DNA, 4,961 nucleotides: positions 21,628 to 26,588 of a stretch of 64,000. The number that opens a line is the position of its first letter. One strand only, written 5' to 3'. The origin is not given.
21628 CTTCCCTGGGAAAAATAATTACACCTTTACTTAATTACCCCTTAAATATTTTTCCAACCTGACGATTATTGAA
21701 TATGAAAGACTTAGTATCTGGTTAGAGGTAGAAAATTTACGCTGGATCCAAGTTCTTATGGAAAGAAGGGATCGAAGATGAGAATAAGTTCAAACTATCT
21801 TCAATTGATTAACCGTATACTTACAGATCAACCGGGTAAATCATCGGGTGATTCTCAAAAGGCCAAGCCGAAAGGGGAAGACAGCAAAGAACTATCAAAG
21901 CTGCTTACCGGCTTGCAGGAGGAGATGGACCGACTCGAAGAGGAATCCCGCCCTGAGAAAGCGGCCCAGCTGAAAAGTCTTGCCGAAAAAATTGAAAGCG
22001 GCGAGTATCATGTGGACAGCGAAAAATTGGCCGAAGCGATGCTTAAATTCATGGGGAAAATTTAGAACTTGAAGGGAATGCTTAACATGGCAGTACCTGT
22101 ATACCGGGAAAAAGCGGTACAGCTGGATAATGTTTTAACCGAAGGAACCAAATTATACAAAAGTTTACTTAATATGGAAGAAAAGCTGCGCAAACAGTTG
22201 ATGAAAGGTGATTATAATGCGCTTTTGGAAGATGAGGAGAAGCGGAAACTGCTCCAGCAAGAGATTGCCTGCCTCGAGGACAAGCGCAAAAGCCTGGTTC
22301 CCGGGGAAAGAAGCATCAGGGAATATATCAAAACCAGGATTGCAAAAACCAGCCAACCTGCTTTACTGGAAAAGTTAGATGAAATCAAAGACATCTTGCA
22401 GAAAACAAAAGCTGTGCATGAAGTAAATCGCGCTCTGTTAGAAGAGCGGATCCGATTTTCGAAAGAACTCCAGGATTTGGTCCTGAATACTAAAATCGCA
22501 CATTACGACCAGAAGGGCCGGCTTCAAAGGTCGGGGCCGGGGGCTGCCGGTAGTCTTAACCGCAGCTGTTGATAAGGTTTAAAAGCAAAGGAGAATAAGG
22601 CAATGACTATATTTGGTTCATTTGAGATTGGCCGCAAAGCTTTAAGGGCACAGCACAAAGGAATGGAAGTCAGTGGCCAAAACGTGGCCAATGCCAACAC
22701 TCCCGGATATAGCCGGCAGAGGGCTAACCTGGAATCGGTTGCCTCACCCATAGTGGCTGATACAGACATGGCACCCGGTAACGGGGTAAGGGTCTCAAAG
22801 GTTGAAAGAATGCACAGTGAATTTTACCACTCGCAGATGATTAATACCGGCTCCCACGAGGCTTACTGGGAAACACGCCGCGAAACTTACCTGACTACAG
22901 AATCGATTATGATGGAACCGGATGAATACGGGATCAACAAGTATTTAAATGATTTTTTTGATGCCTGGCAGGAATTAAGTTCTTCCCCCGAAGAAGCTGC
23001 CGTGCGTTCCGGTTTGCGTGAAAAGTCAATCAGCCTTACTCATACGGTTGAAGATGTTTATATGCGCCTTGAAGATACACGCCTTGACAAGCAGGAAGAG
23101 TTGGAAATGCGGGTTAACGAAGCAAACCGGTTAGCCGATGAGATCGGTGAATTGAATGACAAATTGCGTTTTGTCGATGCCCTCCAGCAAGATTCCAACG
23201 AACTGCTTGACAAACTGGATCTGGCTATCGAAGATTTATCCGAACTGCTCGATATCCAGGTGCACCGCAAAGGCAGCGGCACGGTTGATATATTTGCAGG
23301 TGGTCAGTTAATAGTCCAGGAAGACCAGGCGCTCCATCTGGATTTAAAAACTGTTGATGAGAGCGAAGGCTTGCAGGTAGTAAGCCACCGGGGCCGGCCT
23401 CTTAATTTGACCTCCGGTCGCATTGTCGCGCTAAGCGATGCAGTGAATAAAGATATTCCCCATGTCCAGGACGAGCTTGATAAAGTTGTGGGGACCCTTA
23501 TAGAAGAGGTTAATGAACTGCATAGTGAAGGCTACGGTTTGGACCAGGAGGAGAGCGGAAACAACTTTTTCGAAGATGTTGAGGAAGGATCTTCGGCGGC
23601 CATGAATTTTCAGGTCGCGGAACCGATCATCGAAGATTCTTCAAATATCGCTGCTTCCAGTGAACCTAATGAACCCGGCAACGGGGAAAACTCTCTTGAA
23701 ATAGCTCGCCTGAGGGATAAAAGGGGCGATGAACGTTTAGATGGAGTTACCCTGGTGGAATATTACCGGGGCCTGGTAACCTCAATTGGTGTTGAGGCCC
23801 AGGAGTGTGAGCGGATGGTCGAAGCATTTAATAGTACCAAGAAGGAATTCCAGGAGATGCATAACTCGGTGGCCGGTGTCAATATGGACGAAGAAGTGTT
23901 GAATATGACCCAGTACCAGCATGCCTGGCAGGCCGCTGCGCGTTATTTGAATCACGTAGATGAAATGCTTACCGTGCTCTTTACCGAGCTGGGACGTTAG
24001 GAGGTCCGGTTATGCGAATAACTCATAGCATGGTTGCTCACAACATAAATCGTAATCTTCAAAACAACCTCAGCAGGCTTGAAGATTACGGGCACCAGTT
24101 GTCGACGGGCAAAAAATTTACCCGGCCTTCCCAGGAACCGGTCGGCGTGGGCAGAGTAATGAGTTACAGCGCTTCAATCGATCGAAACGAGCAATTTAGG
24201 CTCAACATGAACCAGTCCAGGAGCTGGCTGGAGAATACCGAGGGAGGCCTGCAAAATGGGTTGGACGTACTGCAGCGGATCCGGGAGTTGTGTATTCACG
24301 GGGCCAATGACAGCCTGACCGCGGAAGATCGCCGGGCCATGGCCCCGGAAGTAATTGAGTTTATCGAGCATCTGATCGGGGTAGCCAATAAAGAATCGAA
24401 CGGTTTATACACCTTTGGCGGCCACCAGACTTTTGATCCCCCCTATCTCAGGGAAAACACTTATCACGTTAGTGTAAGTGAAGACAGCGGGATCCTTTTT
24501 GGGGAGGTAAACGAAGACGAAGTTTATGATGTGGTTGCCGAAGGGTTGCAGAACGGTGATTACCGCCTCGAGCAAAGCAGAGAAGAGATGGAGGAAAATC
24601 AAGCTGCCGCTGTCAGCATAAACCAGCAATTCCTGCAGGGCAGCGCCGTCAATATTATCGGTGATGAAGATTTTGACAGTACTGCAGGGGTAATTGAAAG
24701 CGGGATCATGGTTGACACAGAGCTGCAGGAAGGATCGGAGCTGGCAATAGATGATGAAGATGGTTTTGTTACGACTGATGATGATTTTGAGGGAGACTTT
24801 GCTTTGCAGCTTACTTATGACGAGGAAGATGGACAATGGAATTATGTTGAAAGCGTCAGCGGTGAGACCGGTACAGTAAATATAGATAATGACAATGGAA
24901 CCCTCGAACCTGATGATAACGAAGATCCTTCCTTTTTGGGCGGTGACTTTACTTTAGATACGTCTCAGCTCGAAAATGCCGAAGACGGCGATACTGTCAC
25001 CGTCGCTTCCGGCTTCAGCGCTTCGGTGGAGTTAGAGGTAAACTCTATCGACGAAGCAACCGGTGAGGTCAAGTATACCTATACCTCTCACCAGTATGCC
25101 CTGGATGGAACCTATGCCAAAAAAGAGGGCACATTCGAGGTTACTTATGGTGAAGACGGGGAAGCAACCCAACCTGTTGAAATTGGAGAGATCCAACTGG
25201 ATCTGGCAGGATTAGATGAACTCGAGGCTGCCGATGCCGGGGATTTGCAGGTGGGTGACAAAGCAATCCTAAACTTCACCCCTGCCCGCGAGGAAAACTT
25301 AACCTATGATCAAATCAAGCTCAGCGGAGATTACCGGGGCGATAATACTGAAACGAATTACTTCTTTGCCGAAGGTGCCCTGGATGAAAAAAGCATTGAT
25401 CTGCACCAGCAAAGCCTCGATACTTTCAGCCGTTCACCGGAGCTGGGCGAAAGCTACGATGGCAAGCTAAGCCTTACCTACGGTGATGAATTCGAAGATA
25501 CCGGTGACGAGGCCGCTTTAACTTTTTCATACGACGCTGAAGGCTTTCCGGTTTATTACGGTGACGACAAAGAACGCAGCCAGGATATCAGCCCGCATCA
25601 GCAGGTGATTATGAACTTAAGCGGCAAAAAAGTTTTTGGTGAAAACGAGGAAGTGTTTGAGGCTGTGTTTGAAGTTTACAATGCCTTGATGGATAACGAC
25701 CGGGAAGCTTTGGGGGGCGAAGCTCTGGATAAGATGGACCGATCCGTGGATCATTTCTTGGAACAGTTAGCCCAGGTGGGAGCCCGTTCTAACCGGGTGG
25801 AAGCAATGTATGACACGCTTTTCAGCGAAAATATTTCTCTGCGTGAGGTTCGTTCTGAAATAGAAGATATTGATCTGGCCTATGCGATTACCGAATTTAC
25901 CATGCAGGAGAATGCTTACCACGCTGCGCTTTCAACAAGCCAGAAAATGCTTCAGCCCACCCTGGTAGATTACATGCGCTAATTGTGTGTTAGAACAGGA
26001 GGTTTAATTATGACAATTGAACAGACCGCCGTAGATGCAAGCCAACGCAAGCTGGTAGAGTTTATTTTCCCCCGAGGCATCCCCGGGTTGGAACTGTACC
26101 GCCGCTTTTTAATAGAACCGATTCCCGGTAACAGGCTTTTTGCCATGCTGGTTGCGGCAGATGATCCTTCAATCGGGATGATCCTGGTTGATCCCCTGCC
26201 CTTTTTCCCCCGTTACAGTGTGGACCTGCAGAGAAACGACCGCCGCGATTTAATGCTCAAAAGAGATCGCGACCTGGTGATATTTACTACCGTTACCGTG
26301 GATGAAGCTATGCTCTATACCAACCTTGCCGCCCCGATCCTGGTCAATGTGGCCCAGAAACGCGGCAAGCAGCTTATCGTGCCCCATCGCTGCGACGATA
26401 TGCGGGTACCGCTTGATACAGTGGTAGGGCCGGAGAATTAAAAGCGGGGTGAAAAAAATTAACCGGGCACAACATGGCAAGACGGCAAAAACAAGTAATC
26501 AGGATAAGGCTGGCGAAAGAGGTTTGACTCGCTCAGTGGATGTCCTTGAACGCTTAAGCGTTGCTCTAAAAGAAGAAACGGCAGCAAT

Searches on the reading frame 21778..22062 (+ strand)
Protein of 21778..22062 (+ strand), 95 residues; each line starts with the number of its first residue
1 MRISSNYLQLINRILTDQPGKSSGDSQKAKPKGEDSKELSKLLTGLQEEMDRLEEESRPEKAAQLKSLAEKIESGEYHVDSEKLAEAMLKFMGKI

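Call 83: search_protein_families(library=pfam, proteins=[window:21778-22062:+], max_evalue=0.001)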
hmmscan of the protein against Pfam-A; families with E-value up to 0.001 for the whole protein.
window:21778-22062:+ (95 aa): 1 family
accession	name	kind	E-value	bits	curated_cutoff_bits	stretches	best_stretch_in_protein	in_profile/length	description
PF04316.19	FlgM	-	1.2e-08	35.5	25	1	35-90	1-55/55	Anti-sigma-28 factor, FlgM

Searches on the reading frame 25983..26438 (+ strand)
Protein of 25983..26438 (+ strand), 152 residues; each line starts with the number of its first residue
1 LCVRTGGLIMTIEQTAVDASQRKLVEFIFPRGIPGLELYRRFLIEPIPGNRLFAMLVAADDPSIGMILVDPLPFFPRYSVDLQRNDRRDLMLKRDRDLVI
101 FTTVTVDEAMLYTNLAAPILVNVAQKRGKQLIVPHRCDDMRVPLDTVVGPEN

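Call 83: search_protein_families(library=pfam, proteins=[window:25983-26438:+], max_evalue=0.001)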
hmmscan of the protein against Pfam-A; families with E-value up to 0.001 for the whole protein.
window:25983-26438:+ (152 aa): 1 family
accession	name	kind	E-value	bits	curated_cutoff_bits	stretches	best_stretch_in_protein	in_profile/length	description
PF02623.20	FliW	-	1.9e-25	89.5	25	1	29-141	3-119/122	FliW protein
